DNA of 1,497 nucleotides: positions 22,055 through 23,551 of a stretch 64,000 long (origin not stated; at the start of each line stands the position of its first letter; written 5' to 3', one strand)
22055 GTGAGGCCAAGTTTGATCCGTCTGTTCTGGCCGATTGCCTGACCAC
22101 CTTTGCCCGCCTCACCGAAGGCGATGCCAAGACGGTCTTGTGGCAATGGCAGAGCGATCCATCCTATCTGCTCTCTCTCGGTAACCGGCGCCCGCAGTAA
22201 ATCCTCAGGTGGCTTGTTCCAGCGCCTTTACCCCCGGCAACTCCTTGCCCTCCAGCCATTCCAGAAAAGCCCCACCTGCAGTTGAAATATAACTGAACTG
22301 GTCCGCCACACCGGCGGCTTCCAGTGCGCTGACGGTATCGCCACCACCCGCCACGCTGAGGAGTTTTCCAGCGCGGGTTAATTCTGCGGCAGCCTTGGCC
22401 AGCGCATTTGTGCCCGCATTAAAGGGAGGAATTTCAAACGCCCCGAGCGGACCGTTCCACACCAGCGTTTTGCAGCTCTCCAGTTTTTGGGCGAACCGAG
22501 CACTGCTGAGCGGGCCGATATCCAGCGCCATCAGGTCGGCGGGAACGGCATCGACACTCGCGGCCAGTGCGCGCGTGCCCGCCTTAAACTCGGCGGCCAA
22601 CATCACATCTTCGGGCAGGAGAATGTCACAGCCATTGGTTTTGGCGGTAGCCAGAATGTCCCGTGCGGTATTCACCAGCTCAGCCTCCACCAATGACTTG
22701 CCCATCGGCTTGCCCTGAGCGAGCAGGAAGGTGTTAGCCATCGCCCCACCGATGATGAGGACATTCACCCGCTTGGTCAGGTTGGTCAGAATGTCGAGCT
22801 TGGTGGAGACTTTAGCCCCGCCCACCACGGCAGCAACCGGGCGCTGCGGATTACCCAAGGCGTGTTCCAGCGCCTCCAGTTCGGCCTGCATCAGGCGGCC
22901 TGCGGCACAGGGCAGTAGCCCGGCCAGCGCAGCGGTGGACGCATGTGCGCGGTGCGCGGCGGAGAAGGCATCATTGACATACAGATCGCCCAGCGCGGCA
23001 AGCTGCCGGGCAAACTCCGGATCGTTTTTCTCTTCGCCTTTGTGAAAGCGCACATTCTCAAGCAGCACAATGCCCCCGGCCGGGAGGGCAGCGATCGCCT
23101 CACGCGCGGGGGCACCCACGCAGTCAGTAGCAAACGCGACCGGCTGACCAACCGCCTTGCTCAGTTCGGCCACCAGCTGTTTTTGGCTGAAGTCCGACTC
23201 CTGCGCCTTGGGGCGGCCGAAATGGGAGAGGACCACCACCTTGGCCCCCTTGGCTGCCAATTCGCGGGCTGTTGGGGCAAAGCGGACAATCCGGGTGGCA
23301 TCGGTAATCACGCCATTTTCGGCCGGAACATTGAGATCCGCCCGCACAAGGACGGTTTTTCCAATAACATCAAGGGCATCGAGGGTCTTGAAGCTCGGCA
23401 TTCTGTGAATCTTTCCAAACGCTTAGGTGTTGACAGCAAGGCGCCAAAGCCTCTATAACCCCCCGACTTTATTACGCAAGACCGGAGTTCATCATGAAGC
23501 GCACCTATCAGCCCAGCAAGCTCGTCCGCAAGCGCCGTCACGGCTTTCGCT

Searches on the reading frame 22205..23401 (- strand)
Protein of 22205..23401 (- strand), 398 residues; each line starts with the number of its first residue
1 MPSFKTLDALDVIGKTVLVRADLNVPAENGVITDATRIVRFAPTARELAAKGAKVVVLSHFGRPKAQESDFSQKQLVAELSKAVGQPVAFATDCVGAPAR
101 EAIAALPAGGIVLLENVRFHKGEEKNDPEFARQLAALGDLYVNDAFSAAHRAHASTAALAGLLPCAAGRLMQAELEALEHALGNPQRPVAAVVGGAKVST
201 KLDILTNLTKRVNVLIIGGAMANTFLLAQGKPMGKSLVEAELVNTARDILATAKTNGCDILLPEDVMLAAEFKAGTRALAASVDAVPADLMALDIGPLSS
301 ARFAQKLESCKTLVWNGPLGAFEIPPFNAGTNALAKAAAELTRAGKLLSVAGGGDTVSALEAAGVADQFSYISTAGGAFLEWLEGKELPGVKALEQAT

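Call 71: find_homologous_proteins(query=window:22205-23401:-, max_evalue=1e-50)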
Query window:22205-23401:- (398 aa): 8000 proteins with E <= 1e-50 among 8000 candidates; the best 120 are listed.
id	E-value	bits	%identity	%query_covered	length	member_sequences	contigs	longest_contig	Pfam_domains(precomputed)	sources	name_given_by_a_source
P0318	1.3e-248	842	100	100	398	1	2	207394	PF00162.25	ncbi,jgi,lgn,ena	-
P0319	7.7e-202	688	82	100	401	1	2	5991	PF00162.25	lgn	-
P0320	1.4e-199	681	82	100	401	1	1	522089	PF00162.25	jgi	jgi:phosphoglycerate kinase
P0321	2.8e-198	677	82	100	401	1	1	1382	PF00162.25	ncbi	-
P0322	3.5e-180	617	74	100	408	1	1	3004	PF00162.25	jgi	-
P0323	4.6e-180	617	74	100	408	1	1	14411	PF00162.25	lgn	-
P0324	6.5e-180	616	73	100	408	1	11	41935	PF00162.25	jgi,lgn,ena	-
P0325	9.9e-180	616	73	100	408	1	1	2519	PF00162.25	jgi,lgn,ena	-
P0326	1.6e-179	615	73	100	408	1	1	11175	PF00162.25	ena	-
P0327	3.5e-179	614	73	100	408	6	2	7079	PF00162.25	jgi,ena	-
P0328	4.5e-179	613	73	100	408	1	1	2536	PF00162.25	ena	-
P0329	7.7e-179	613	73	100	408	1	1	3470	PF00162.25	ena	-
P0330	4.8e-177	607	72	100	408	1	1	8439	PF00162.25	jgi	jgi:phosphoglycerate kinase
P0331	1.5e-165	569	70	100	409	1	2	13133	PF00162.25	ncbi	-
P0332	2.2e-165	568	69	99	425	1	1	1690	PF00162.25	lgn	-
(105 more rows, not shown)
